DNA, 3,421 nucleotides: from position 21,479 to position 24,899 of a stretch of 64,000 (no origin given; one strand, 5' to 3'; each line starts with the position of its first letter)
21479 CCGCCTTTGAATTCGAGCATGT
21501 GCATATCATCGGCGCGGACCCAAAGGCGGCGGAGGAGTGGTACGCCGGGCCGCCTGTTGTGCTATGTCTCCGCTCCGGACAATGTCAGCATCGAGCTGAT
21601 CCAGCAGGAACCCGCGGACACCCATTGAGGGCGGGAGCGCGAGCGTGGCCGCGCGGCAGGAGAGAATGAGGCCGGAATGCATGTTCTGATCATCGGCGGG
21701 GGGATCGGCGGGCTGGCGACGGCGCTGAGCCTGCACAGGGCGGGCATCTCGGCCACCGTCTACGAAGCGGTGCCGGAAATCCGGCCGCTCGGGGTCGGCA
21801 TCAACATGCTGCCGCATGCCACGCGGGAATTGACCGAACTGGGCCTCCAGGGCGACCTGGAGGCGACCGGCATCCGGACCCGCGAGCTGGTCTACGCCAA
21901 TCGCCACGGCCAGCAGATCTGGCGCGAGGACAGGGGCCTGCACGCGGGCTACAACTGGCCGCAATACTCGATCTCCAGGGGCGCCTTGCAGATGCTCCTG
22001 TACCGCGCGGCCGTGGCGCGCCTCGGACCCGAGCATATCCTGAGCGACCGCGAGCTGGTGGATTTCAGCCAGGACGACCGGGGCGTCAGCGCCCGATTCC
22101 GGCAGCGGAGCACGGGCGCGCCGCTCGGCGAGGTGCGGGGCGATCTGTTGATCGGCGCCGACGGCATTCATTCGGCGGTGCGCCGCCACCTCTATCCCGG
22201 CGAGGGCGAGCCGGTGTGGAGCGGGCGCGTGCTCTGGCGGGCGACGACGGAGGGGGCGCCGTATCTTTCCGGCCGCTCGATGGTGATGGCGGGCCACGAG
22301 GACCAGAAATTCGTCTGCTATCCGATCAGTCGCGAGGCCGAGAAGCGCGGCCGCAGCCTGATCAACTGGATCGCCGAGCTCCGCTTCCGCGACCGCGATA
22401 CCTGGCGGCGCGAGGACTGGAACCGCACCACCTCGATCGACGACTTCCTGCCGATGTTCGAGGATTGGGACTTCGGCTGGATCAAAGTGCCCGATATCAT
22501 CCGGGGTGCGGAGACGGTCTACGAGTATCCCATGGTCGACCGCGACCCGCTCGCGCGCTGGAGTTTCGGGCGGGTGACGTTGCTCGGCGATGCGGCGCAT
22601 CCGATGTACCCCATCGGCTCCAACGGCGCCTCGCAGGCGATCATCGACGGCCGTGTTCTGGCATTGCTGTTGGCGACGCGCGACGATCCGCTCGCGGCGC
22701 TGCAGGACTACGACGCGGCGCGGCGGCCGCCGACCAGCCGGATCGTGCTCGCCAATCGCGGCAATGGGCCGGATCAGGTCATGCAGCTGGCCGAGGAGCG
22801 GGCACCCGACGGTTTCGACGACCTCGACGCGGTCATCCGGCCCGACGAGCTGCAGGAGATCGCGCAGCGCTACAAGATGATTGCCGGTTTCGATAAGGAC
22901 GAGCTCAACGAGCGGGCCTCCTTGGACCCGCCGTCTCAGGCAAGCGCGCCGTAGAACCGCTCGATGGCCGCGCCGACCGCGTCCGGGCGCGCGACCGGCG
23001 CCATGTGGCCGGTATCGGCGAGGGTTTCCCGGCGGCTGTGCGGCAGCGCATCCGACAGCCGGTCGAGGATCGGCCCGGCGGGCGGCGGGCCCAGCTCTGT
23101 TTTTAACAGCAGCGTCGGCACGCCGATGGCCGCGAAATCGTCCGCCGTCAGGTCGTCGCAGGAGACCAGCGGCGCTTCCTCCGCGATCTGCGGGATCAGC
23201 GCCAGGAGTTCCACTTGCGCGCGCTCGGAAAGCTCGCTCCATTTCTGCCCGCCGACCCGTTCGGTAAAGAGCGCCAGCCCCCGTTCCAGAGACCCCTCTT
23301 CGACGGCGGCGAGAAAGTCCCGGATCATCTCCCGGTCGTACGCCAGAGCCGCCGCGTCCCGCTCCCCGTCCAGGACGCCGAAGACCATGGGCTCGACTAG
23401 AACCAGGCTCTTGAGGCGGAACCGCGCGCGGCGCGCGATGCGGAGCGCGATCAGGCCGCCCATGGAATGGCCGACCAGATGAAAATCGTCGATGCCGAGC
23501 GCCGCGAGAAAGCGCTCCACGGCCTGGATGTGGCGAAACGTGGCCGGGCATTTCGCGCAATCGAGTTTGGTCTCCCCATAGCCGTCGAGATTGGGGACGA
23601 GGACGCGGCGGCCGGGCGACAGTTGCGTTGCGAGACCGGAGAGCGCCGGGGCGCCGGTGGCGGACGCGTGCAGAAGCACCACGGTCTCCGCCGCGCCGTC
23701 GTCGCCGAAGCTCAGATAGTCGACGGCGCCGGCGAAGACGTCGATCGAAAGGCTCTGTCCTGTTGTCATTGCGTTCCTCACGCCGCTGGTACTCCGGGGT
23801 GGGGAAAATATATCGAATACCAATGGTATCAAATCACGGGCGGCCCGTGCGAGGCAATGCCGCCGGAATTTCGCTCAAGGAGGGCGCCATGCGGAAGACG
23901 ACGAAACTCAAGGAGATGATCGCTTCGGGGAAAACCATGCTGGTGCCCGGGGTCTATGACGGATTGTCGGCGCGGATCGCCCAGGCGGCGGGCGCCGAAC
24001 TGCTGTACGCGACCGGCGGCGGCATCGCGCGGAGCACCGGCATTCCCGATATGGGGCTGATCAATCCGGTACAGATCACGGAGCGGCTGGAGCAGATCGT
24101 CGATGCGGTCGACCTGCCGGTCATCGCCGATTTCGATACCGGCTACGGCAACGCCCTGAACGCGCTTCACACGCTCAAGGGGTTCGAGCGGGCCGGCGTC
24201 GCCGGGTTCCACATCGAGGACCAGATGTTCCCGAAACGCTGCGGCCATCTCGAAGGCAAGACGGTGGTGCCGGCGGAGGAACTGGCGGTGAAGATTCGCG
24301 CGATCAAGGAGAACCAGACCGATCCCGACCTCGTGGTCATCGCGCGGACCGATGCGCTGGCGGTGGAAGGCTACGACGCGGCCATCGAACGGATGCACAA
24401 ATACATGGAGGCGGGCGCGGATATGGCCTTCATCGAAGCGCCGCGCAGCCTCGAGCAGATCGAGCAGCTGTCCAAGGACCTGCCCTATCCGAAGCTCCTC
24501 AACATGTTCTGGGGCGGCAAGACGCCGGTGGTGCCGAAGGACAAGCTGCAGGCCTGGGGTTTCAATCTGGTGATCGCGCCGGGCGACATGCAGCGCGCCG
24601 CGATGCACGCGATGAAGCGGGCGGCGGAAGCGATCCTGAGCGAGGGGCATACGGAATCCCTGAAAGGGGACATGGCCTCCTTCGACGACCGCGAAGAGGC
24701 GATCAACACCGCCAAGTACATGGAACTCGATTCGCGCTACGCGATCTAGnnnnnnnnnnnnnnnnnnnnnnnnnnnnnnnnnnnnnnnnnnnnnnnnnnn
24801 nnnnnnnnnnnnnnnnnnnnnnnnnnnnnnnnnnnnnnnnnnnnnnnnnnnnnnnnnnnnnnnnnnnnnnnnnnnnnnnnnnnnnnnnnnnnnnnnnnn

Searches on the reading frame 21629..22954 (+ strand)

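Call 36: search_protein_families(library=pfam, proteins=[window:21629-22954:+], max_evalue=0.00001)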
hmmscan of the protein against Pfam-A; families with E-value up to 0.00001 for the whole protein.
window:21629-22954:+ (441 aa): 1 family
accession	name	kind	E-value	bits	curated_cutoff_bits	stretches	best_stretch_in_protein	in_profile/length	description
PF01494.25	FAD_binding_3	-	1.3e-26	94.1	22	1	18-371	3-344/349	FAD binding domain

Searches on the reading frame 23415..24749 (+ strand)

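Call 36: search_protein_families(library=pfam, proteins=[window:23415-24749:+], max_evalue=0.00001)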
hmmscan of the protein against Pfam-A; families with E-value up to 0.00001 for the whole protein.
window:23415-24749:+ (444 aa): 2 families
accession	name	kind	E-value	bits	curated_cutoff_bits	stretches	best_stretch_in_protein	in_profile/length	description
PF13714.12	PEP_mutase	-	4e-52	177.6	31.5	1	166-408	2-240/240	Phosphoenolpyruvate phosphomutase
PF00463.27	ICL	-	3.6e-15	55.9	26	1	234-335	150-254/526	Isocitrate lyase family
